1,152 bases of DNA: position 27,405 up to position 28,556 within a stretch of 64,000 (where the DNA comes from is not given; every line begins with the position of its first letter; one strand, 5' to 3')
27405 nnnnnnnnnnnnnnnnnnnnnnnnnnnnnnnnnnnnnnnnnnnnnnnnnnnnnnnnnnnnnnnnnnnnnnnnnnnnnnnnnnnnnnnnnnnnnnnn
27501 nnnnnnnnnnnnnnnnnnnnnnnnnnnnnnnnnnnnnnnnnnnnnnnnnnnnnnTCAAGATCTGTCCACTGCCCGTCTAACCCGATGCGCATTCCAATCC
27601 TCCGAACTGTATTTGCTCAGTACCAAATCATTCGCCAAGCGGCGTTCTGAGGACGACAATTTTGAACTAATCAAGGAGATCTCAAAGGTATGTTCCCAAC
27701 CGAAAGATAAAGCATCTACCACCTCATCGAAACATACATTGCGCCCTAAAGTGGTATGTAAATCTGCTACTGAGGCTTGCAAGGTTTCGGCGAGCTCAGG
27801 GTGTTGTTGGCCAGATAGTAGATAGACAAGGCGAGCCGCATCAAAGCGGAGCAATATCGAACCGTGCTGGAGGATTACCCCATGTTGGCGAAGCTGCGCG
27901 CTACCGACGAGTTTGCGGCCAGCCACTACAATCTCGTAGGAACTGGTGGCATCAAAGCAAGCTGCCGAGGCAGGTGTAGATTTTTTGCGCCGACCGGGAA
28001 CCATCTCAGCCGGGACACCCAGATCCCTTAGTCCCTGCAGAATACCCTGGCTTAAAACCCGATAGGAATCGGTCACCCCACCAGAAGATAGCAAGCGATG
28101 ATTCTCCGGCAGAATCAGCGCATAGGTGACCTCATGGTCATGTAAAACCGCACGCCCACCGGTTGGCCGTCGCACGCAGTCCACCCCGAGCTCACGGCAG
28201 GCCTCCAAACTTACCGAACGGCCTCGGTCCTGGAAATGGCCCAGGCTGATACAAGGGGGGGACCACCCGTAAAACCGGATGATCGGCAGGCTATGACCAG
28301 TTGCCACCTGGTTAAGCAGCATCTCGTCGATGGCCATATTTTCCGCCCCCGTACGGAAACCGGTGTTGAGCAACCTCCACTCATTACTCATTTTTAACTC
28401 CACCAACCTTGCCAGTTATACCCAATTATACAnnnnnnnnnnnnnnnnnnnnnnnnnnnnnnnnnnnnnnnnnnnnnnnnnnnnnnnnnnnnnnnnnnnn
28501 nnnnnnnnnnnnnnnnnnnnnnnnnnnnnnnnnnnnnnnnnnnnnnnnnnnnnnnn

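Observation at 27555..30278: Two tandem radical-SAM genes plus an LplA/LipM-type ligase embedded in the glycine-cleavage operon: candidate LipA-independent two-component (LipS1/LipS2-type) lipoyl synthase dedicated to the H protein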

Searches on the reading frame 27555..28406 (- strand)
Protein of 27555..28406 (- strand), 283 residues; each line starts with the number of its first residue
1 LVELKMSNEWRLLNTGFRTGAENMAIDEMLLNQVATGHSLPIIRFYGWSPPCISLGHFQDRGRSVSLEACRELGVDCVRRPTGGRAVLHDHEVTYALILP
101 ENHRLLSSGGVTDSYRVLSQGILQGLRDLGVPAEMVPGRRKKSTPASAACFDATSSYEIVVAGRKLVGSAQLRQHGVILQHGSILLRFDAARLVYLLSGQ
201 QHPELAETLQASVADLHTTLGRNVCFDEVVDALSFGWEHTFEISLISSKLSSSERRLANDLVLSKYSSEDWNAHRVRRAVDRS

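Call 3: search_protein_families(library=pfam, proteins=[window:27555-28406:-], max_evalue=0.01)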
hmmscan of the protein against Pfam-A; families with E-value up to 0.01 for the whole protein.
window:27555-28406:- (283 aa): 2 families
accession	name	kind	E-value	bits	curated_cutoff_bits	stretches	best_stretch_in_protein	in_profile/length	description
PF21948.1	LplA-B_cat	-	7e-40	137.6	27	1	21-233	3-195/200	Lipoyl protein ligase A/B catalytic domain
PF03099.24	BPL_LplA_LipB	-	7.6e-17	61.9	21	1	67-189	18-133/133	Biotin/lipoate A/B protein ligase family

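Call 4: search_protein_families(library=ncbifam, proteins=[window:27555-28406:-], max_evalue=0.01)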
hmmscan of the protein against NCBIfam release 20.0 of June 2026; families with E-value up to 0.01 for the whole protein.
window:27555-28406:- (283 aa): 5 families
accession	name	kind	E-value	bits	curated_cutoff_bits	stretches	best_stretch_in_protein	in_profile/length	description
NF053750.1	LplA_large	exception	7.4e-32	110.7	480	2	23-135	13-126/248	lipoate-protein ligase large subunit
NF053751.1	LplAB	exception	3.4e-27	95.4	550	1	8-273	98-345/348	lipoate-protein ligase LplAB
TIGR00545.2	lipoyltrans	equivalog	1.3e-18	67.1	280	2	20-135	11-118/328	lipoate--protein ligase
NF053790.1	LplA_LipA_fuse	exception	3.8e-05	22.5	800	1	46-200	36-167/606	bifunctional lipoate--protein ligase/lipoyl synthase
NF053589.1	OctGcvHOcttfase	equivalog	0.0004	19.9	400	1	9-173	10-167/276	octanoyl-[GcvH]:protein N-octanoyltransferase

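Call 21: search_solved_structures(query=window:27555-28406:-, max_evalue=0.01)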
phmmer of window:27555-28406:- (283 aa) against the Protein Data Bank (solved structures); distinct sequences matched with E-value up to 0.01: 8.
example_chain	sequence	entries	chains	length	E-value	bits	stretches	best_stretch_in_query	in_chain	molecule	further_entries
2ars_A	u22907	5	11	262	3e-19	72.7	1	18-279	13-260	Lipoate-protein ligase A | PUTATIVE LIPOATE PROTEIN LIGASE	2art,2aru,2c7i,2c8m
3r07_A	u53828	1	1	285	3.1e-19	72.6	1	12-279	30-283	Lipoate-protein ligase A subunit 1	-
5ij6_A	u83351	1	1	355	1.7e-09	40.7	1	19-189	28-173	Lipoate--protein ligase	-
5iby_A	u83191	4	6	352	6.6e-09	38.7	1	23-140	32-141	Lipoate--protein ligase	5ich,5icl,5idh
1vqz_A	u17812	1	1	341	5.1e-08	35.8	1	45-273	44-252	lipoate-protein ligase, putative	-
8cri_A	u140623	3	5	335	2.2e-07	33.8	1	21-273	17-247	lipoate--protein ligase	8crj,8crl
6jom_A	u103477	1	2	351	0.003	20.2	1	49-106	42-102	Lipoate--protein ligase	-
1x2g_A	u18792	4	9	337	0.0062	19.2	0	23-161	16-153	Lipoate-protein ligase A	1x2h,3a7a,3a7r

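Call 22: search_solved_structures(query=window:27555-28406:-, max_evalue=10, show_alignments=2)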
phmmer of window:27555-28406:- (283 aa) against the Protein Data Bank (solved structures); distinct sequences matched with E-value up to 10: 11.
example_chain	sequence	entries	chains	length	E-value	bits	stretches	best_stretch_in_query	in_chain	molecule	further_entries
2ars_A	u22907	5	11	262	3e-19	72.7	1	18-279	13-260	Lipoate-protein ligase A | PUTATIVE LIPOATE PROTEIN LIGASE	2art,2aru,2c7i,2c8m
3r07_A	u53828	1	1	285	3.1e-19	72.6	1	12-279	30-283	Lipoate-protein ligase A subunit 1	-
5ij6_A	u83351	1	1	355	1.7e-09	40.7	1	19-189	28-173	Lipoate--protein ligase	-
5iby_A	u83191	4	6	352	6.6e-09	38.7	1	23-140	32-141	Lipoate--protein ligase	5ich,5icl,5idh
1vqz_A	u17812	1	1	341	5.1e-08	35.8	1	45-273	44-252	lipoate-protein ligase, putative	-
8cri_A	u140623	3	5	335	2.2e-07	33.8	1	21-273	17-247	lipoate--protein ligase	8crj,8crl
6jom_A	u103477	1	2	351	0.003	20.2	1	49-106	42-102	Lipoate--protein ligase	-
1x2g_A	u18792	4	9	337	0.0062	19.2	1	23-161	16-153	Lipoate-protein ligase A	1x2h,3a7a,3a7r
2e5a_A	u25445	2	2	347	0.072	15.7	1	23-91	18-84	Lipoyltransferase 1 | Lipoyltransferase 1, mitochondrial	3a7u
4tvw_A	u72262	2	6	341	0.23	14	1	23-149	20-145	Lipoate-protein ligase A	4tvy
5t8u_A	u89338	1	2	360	0.42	13.2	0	49-91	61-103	Lipoate-protein ligase 1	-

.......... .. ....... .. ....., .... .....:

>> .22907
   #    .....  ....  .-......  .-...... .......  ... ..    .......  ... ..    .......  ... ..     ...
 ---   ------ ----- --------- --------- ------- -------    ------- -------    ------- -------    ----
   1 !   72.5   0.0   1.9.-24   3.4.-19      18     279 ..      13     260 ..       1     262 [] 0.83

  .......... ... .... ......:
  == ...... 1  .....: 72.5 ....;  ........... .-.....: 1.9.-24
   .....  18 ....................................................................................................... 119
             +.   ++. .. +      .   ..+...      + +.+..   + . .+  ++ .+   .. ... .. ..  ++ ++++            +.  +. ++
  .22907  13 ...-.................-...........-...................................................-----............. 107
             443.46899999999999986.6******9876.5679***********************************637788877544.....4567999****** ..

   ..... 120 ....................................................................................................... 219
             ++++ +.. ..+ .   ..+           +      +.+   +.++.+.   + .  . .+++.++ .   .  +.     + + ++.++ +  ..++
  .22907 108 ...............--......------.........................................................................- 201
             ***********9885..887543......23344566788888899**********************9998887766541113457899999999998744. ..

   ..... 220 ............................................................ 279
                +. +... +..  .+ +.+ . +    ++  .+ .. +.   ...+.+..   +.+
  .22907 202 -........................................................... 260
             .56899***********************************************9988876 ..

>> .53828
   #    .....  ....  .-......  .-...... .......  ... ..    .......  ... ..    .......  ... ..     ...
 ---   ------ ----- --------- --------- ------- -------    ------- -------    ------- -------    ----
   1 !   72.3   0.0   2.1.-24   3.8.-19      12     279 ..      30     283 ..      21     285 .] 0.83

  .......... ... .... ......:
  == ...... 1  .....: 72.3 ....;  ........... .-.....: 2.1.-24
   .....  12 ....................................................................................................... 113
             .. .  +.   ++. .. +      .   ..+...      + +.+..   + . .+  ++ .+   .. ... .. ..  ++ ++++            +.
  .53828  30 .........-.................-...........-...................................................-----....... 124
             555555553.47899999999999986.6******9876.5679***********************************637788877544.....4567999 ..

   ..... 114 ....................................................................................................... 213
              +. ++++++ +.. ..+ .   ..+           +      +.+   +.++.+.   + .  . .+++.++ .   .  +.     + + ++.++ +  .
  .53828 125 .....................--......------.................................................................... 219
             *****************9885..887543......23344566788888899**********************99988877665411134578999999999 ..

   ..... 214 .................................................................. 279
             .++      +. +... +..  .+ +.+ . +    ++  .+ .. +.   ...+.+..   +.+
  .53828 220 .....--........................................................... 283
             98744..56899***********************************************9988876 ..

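Call 23: search_protein_families(library=ncbifam, proteins=[window:27555-28406:-], max_evalue=10)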
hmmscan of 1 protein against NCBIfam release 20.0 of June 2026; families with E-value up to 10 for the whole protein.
window:27555-28406:- (283 aa): 5 families
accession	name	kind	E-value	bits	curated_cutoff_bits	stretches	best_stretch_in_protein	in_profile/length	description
NF053750.1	LplA_large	exception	7.4e-32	110.7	480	2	23-135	13-126/248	lipoate-protein ligase large subunit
NF053751.1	LplAB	exception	3.4e-27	95.4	550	1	8-273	98-345/348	lipoate-protein ligase LplAB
TIGR00545.2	lipoyltrans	equivalog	1.3e-18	67.1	280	2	20-135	11-118/328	lipoate--protein ligase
NF053790.1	LplA_LipA_fuse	exception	3.8e-05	22.5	800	1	46-200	36-167/606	bifunctional lipoate--protein ligase/lipoyl synthase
NF053589.1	OctGcvHOcttfase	equivalog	0.0004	19.9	400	1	9-173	10-167/276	octanoyl-[GcvH]:protein N-octanoyltransferase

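Call 25: find_homologous_proteins(query=window:27555-28406:-)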
Query window:27555-28406:- (283 aa): 7347 proteins with E <= 0.001 among 8000 candidates; the best 120 are listed.
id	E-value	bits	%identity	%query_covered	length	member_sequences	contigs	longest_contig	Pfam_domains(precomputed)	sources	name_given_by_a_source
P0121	5.4e-182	621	100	98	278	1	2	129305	PF03099.25,PF21948.2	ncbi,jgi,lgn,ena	-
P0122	9.5e-145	499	82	98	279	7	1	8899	PF03099.25,PF21948.2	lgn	-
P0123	2.4e-109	383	65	98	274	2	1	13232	PF03099.25,PF21948.2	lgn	-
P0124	1.2e-108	381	64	98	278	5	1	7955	PF03099.25,PF21948.2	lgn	-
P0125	1.8e-100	354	60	96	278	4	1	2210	PF03099.25,PF21948.2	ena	-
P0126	4.2e-78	281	50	97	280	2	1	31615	PF03099.25,PF21948.2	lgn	-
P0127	1.9e-74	268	51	95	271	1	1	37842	PF03099.25,PF21948.2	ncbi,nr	ncbi:MAG: lipoate--protein ligase family protein [Chloroflexi bacterium]|nr:lipoate--protein ligase 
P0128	9.0e-72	260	51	91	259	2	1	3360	PF03099.25,PF21948.2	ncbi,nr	ncbi:MAG TPA: lipoate--protein ligase family protein [Firmicutes bacterium]|nr:lipoate--protein liga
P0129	2.6e-71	258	49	93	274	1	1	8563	PF03099.25,PF21948.2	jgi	jgi:lipoyl(octanoyl) transferase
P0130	3.8e-71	258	48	96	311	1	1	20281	PF03099.25,PF21948.2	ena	-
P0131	8.6e-71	257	50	95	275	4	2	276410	PF03099.25,PF21948.2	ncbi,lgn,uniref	ncbi:Octanoyltransferase LipM [bioreactor metagenome]|uniref:Octanoyltransferase LipM n=1 Tax=biorea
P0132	1.4e-70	256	48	94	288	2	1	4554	PF03099.25,PF21948.2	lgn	-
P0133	2.5e-70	255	49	94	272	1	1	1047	PF03099.25,PF21948.2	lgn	-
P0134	6.5e-70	254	48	95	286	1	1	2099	PF03099.25,PF21948.2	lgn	-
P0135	9.1e-69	250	48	95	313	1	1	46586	PF03099.25,PF21948.2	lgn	-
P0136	2.4e-68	249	47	93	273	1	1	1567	PF03099.25,PF21948.2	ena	-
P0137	4.0e-68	248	47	95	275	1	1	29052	PF03099.25,PF21948.2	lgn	-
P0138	1.2e-67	246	46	94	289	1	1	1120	PF03099.25,PF21948.2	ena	-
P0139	1.4e-67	246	44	96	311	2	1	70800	PF03099.25,PF21948.2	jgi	-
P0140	1.7e-67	246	47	94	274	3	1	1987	PF03099.25,PF21948.2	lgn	-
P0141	2.4e-67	245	47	95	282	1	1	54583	PF03099.25,PF21948.2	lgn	-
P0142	3.5e-67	245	43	94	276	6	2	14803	PF03099.25,PF21948.2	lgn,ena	-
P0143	3.5e-67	245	48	95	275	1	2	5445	PF03099.25,PF21948.2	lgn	-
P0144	4.6e-67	244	46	93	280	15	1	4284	PF03099.25,PF21948.2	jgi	-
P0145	4.8e-67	244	47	94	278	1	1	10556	PF03099.25,PF21948.2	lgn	-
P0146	6.5e-67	244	47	94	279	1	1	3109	PF03099.25,PF21948.2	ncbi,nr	ncbi:MAG: biotin/lipoate A/B protein ligase family protein [Bacillota bacterium]|nr:biotin/lipoate A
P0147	9.8e-67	243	48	94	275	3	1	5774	PF03099.25,PF21948.2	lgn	-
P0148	1.6e-66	243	47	94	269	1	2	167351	PF03099.25,PF21948.2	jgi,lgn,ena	-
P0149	1.8e-66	242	45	93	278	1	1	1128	PF03099.25,PF21948.2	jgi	jgi:lipoate-protein ligase A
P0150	2.6e-66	242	47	93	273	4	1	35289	PF03099.25,PF21948.2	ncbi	-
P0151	3.9e-66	241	44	96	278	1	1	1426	PF03099.25,PF21948.2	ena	-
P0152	5.0e-66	241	46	94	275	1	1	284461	PF03099.25,PF21948.2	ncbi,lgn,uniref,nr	ncbi:lipoate--protein ligase family protein [Selenihalanaerobacter shriftii]|uniref:Lipoate-protein 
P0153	7.1e-66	240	44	97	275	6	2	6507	PF03099.25,PF21948.2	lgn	-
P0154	8.4e-66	240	45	95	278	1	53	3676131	PF03099.25,PF21948.2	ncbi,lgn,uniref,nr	ncbi:biotin/lipoate A/B protein ligase family protein [Kroppenstedtia eburnea]|uniref:lipoate--prote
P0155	9.2e-66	240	46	94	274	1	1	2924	PF03099.25,PF21948.2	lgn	-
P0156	1.3e-65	240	45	94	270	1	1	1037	PF03099.25,PF21948.2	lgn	-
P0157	1.5e-65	239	45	96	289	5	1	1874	PF03099.25,PF21948.2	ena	-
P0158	1.9e-65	239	44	94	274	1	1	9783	PF03099.25,PF21948.2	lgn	-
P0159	2.0e-65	239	45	95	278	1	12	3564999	PF03099.25,PF21948.2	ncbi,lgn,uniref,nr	ncbi:biotin/lipoate A/B protein ligase family protein [Kroppenstedtia eburnea]|uniref:Octanoyltransf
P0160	2.2e-65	239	47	94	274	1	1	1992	PF03099.25,PF21948.2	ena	-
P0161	2.4e-65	239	46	95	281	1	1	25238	PF03099.25,PF21948.2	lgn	-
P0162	4.3e-65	238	44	94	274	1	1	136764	PF03099.25,PF21948.2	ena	-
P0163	4.6e-65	238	45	93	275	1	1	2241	PF03099.25,PF21948.2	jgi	-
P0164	6.6e-65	237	47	95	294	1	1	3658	PF03099.25,PF21948.2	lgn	-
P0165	6.7e-65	237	47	95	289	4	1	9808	PF03099.25,PF21948.2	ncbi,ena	-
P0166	7.5e-65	237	45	94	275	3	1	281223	PF03099.25,PF21948.2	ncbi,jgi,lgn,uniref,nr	ncbi:lipoate--protein ligase family protein [Tumebacillus permanentifrigoris]|jgi:lipoyl(octanoyl) t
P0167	8.7e-65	237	46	95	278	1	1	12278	PF03099.25,PF21948.2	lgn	-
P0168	1.0e-64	237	44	95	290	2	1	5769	PF03099.25,PF21948.2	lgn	-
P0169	1.1e-64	236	44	94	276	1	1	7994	PF03099.25,PF21948.2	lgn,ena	-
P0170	1.3e-64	236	46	95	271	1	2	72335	PF03099.25,PF21948.2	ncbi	-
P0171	1.4e-64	236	47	95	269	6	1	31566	PF03099.25,PF21948.2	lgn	-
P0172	1.5e-64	236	46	94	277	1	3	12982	PF03099.25,PF21948.2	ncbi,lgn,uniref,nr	ncbi:biotin/lipoate A/B protein ligase family protein [Acetonema longum]|uniref:Biotin/lipoate A/B p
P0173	1.5e-64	236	44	95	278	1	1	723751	PF03099.25,PF21948.2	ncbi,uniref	ncbi:lipoate--protein ligase family protein [Salinithrix halophila]|uniref:Biotin/lipoate A/B protei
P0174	1.9e-64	236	47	95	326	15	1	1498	PF03099.25,PF21948.2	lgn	-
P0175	2.1e-64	236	44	93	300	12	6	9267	PF03099.25,PF21948.2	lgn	-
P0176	2.2e-64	236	45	95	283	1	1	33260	PF03099.25,PF21948.2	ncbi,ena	ncbi:MAG TPA: lipoate--protein ligase family protein [Limnochordales bacterium]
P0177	2.5e-64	235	45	94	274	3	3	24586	PF03099.25,PF21948.2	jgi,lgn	-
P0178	2.7e-64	235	46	94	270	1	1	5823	PF03099.25,PF21948.2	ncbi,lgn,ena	-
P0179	2.9e-64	235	48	94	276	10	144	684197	PF03099.25,PF21948.2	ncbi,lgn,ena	-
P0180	3.5e-64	235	46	93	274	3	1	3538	PF03099.25,PF21948.2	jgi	jgi:lipoate-protein ligase A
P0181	3.5e-64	235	45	94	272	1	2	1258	PF03099.25,PF21948.2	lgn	-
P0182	4.7e-64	234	45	94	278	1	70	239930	PF03099.25,PF21948.2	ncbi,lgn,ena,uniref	ncbi:lipoate-protein ligase A [Kroppenstedtia sanguinis]|uniref:Biotin/lipoate A/B protein ligase fa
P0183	4.9e-64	234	44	94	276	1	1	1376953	PF03099.25,PF21948.2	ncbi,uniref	ncbi:lipoate--protein ligase family protein [Tumebacillus lipolyticus]|uniref:Octanoyltransferase Li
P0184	5.8e-64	234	45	94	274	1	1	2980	PF03099.25,PF21948.2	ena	-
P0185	6.0e-64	234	45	93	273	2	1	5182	PF03099.25,PF21948.2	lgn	-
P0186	6.2e-64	234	45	93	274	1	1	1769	PF03099.25,PF21948.2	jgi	jgi:lipoate-protein ligase A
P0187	6.2e-64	234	45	94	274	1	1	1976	PF03099.25,PF21948.2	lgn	-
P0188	6.2e-64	234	45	94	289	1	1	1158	PF03099.25,PF21948.2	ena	-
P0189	6.3e-64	234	48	94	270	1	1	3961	PF03099.25,PF21948.2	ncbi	-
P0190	7.5e-64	234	45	94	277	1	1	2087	PF03099.25,PF21948.2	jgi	jgi:lipoate-protein ligase A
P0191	7.7e-64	234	47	96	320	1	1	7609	PF03099.25,PF21948.2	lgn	-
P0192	8.1e-64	234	47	94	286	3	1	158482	PF03099.25,PF21948.2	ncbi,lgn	ncbi:MAG: lipoate--protein ligase family protein [Bacillota bacterium]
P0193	8.5e-64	234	46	94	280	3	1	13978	PF03099.25,PF21948.2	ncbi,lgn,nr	ncbi:MAG TPA: lipoate--protein ligase family protein [Candidatus Tectomicrobia bacterium]|nr:lipoate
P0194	8.5e-64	234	45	95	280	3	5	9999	PF03099.25,PF21948.2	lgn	-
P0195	8.7e-64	234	45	94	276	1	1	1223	PF03099.25,PF21948.2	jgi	jgi:lipoate-protein ligase A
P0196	9.3e-64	233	45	93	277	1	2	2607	PF03099.25,PF21948.2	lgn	-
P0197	1.0e-63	233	46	93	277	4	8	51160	PF03099.25,PF21948.2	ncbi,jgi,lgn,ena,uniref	ncbi:MAG: lipoate--protein ligase family protein [Symbiobacterium sp.]|uniref:biotin/lipoate A/B pro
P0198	1.1e-63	233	45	94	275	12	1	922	PF03099.25,PF21948.2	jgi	jgi:lipoyl(octanoyl) transferase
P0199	1.4e-63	233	45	95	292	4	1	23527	PF03099.25,PF21948.2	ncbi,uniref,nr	ncbi:lipoate-protein ligase A [Desulfofundulus luciae]|uniref:Lipoate-protein ligase A n=1 Tax=Desul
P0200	1.4e-63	233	46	94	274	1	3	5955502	PF03099.25,PF21948.2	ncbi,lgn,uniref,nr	ncbi:lipoate--protein ligase family protein [Sporomusa acidovorans]|uniref:Octanoyltransferase LipM 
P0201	1.4e-63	233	45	94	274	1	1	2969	PF03099.25,PF21948.2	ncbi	-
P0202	1.7e-63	233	44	94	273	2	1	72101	PF03099.25,PF21948.2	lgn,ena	-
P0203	1.9e-63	232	45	95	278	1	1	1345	PF03099.25,PF21948.2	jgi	jgi:lipoyl(octanoyl) transferase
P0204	2.0e-63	232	44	96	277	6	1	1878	PF03099.25,PF21948.2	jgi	jgi:lipoate-protein ligase A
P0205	2.0e-63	232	47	95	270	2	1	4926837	PF03099.25,PF21948.2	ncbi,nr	ncbi:lipoate--protein ligase family protein [Desulfosporosinus acidiphilus]|nr:lipoate--protein liga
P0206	2.2e-63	232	46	94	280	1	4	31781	PF03099.25,PF21948.2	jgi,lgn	jgi:lipoate-protein ligase A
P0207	2.7e-63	232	46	95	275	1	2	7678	PF03099.25,PF21948.2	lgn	-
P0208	2.8e-63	232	48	89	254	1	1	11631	PF03099.25,PF21948.2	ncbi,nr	ncbi:MAG: biotin/lipoate A/B protein ligase family protein [Dehalococcoidia bacterium]|nr:biotin/lip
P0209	2.8e-63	232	43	95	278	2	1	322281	PF03099.25,PF21948.2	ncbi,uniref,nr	ncbi:lipoate--protein ligase family protein [Marininema halotolerans]|uniref:Lipoate-protein ligase 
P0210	2.9e-63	232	46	97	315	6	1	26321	PF03099.25,PF21948.2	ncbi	ncbi:MAG: biotin/lipoate A/B protein ligase family protein, partial [Bacillota bacterium]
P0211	3.2e-63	232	45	94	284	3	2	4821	PF03099.25,PF21948.2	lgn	-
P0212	3.3e-63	232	49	92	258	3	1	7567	PF03099.25,PF21948.2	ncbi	-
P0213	4.1e-63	231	45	94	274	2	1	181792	PF03099.25,PF21948.2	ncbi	-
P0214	4.4e-63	231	47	94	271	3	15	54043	PF03099.25,PF21948.2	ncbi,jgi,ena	-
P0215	6.0e-63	231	46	97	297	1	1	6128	PF03099.25,PF21948.2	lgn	-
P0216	7.1e-63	231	43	95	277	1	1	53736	PF03099.25,PF21948.2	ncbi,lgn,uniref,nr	ncbi:lipoate-protein ligase A [Melghirimyces profundicolus]|uniref:Octanoyltransferase LipM n=1 Tax=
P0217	7.3e-63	231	46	94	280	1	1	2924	PF03099.25,PF21948.2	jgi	jgi:lipoyl(octanoyl) transferase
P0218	7.4e-63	231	45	93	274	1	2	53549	PF03099.25,PF21948.2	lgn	-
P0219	7.6e-63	230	45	94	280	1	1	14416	PF03099.25,PF21948.2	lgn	-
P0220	7.7e-63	230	45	94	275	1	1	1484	PF03099.25,PF21948.2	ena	-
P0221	8.7e-63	230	47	93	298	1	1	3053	PF03099.25,PF21948.2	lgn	-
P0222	9.9e-63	230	44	93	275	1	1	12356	PF03099.25,PF21948.2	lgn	-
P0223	1.1e-62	230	46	95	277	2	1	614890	PF03099.25,PF21948.2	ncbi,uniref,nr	ncbi:octanoyltransferase [Paludifilum halophilum]|uniref:Octanoyltransferase n=1 Tax=Paludifilum hal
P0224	1.1e-62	230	40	94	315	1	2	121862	PF03099.25,PF21948.2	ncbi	-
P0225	1.3e-62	230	45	94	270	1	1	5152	PF03099.25,PF21948.2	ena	-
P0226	1.4e-62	230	46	95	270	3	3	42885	PF03099.25,PF21948.2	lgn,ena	-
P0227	1.8e-62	229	46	92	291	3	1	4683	PF03099.25,PF21948.2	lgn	-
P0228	1.9e-62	229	47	96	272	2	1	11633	PF03099.25,PF21948.2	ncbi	-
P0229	2.0e-62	229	45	94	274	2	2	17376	PF03099.25,PF21948.2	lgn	-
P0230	2.1e-62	229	43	95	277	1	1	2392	PF03099.25,PF21948.2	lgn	-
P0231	2.2e-62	229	44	94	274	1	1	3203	PF03099.25,PF21948.2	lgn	-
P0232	2.5e-62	229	45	94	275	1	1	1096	PF03099.25,PF21948.2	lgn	-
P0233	2.5e-62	229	45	94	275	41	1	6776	PF03099.25,PF21948.2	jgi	-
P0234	2.5e-62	229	45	93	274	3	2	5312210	PF03099.25,PF21948.2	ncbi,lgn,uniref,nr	ncbi:lipoate--protein ligase family protein [Sporomusa malonica]|uniref:Lipoate-protein ligase A n=1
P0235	3.2e-62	228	44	95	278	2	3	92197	PF03099.25,PF21948.2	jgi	jgi:lipoyl(octanoyl) transferase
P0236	3.4e-62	228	44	94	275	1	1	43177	PF03099.25,PF21948.2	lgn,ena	-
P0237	3.6e-62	228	45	94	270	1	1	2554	PF03099.25,PF21948.2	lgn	-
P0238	3.6e-62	228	43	94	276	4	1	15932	PF03099.25,PF21948.2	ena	-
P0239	4.0e-62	228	46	94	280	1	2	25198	PF03099.25,PF21948.2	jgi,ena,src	-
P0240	4.6e-62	228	45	94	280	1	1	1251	PF03099.25,PF21948.2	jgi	-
